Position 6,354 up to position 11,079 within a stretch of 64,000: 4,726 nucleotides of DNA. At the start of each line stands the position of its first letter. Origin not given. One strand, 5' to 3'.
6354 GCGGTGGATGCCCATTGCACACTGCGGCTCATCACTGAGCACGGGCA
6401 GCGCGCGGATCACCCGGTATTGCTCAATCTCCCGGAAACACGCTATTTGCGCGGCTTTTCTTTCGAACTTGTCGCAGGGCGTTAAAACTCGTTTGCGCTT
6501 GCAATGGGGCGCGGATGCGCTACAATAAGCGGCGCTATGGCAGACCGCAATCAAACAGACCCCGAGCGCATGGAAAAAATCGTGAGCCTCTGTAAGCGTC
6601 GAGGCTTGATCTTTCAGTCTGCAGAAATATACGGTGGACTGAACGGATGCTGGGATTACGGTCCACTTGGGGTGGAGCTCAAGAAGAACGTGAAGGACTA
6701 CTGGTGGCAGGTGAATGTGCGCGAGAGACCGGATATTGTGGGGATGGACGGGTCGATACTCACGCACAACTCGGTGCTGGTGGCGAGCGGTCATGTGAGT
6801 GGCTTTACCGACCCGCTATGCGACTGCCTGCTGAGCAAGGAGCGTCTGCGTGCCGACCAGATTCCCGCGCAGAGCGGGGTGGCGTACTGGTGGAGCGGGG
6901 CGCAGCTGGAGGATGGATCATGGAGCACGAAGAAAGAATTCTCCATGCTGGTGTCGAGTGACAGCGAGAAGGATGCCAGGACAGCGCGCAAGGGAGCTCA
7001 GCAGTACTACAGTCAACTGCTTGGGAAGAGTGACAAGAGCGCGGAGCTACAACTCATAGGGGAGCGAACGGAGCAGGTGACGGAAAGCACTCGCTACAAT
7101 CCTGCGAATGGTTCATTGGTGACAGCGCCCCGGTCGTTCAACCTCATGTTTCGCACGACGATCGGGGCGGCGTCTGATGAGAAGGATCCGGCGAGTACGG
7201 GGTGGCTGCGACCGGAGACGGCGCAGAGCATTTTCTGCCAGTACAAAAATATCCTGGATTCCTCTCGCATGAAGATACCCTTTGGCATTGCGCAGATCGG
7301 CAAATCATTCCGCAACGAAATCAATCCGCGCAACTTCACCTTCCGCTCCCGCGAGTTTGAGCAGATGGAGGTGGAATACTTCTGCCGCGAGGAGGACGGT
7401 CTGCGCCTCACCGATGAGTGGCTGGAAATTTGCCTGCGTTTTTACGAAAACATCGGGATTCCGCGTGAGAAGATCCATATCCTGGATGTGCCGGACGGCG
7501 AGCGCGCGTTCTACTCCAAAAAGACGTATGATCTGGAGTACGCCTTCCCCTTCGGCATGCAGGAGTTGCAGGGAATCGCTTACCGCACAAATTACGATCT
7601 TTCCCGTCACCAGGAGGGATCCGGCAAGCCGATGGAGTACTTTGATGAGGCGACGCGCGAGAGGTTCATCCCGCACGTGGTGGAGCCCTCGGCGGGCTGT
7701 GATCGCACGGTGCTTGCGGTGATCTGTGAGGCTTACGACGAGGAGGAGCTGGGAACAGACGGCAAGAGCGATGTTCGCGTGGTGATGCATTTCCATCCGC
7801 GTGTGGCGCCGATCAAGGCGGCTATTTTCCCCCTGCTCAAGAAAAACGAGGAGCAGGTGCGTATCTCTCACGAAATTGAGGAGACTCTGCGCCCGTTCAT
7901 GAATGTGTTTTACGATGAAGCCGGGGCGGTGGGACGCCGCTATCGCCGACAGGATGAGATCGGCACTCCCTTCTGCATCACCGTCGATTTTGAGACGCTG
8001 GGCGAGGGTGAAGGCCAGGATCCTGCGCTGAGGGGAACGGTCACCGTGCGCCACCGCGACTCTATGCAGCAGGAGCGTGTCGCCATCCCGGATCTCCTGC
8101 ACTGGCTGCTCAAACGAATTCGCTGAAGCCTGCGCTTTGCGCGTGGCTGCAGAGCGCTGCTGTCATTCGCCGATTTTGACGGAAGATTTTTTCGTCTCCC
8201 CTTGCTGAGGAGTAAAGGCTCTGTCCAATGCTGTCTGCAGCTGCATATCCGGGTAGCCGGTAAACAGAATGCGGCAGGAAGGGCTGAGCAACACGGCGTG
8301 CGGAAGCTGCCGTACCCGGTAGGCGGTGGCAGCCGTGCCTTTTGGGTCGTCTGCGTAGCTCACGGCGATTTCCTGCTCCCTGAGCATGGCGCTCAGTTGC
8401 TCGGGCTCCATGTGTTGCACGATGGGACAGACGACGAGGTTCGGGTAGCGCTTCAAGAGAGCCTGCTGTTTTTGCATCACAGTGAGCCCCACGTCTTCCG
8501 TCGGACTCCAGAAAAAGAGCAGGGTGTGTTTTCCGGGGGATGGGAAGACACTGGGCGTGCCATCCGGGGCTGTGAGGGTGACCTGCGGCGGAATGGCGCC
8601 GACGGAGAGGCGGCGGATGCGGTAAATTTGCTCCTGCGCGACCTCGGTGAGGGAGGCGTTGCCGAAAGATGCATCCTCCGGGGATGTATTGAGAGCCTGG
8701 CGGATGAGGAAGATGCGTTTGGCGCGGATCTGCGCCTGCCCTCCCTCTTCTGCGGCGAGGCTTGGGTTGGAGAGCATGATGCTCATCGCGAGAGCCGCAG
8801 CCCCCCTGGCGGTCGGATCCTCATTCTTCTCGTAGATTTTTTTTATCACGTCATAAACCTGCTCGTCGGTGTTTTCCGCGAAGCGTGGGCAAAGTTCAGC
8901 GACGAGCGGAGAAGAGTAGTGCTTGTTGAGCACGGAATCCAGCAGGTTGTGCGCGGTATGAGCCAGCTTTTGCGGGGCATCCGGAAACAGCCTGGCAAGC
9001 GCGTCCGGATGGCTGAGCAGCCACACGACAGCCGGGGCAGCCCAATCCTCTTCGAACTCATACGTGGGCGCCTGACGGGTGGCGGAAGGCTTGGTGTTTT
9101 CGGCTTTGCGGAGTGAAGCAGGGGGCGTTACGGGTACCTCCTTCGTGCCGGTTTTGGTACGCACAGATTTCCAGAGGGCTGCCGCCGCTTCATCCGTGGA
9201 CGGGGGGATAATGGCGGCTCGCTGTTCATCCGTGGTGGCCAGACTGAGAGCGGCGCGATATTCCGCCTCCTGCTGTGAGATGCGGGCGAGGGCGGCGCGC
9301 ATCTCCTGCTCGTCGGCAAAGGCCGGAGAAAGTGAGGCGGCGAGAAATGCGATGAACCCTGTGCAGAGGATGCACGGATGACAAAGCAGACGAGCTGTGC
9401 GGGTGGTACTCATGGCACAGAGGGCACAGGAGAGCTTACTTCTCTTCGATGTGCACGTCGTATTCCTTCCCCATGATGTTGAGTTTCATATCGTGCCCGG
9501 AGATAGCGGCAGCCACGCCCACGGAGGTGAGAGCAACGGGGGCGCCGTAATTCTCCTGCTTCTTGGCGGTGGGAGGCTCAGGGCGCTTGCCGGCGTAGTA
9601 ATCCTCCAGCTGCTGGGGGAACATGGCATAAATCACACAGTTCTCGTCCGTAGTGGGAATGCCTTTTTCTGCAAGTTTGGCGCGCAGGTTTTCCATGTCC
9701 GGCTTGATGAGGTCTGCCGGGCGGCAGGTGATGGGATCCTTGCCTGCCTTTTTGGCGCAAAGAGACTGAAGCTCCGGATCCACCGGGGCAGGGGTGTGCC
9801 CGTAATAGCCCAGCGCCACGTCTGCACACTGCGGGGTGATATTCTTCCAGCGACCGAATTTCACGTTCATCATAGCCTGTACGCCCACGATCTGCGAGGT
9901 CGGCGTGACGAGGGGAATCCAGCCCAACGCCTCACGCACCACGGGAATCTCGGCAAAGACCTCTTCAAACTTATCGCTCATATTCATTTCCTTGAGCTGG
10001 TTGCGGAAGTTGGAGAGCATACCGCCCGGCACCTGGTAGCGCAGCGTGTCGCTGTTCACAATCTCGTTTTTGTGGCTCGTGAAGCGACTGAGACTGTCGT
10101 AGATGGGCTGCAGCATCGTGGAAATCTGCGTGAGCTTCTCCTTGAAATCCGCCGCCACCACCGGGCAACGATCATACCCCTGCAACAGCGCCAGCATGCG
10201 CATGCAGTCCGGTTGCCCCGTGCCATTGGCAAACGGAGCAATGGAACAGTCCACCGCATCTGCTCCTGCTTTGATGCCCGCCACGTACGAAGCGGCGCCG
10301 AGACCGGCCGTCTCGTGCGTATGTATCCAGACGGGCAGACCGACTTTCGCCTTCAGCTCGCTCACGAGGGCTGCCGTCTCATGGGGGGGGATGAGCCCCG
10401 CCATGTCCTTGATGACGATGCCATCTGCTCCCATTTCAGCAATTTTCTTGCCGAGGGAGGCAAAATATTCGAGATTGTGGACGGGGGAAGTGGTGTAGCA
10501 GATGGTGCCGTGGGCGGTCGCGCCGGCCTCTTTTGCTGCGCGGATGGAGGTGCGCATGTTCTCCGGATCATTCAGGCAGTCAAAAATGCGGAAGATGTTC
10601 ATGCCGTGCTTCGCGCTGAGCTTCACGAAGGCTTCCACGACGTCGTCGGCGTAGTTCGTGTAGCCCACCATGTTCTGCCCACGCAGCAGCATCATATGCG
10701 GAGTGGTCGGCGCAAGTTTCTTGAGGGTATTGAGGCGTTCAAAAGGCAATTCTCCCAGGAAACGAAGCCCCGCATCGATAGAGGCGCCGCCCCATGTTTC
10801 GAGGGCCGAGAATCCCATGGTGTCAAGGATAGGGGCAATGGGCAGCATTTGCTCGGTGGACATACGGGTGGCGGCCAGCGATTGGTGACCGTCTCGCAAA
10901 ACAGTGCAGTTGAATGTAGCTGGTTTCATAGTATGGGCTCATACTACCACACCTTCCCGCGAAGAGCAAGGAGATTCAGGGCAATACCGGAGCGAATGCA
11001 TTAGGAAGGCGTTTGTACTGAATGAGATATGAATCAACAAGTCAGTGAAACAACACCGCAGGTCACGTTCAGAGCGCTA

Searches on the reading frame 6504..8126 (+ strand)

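Call 46: search_protein_families(library=pfam, proteins=[window:6504-8126:+])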
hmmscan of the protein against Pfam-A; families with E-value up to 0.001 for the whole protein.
window:6504-8126:+ (540 aa): 2 families
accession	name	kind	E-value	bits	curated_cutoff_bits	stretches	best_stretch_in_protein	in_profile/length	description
PF03129.25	HGTP_anticodon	-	1.4e-14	54.4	21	1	438-537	1-93/94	Anticodon binding domain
PF00587.30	tRNA-synt_2b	-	1.3e-11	45.4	29.3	1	234-407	12-176/179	tRNA synthetase class II core domain (G, H, P, S and T)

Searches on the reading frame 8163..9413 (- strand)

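Call 46: search_protein_families(library=pfam, proteins=[window:8163-9413:-])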
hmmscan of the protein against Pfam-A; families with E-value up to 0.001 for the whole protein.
window:8163-9413:- (416 aa): 1 family
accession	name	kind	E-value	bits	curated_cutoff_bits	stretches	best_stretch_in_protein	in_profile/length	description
PF13905.12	Thioredoxin_8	-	0.00011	22.9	27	1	294-382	1-94/94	Thioredoxin-like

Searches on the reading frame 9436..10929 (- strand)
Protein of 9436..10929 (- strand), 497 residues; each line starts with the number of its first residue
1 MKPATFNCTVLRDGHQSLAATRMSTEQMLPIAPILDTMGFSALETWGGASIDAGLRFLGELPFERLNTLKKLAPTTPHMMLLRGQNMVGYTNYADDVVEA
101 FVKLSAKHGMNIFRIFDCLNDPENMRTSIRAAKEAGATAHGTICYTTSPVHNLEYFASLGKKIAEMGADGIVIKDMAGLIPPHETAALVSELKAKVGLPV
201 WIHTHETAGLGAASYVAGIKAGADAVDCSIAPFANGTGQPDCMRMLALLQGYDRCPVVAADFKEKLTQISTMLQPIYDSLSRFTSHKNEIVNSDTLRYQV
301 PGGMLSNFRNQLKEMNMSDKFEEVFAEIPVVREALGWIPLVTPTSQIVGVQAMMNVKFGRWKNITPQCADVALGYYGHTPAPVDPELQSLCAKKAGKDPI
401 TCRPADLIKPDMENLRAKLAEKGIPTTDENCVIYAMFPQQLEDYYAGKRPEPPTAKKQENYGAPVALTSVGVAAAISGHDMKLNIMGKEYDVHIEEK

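Call 46: search_protein_families(library=pfam, proteins=[window:9436-10929:-])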
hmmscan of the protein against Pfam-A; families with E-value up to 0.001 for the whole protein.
window:9436-10929:- (497 aa): 2 families
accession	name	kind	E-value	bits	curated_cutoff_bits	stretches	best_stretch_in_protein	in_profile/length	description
PF02436.23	PYC_OADA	-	4.7e-51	173.8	27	1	296-462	2-168/201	Conserved carboxylase domain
PF00682.25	HMGL-like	-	8.3e-20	71.7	29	1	9-245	7-235/260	HMGL-like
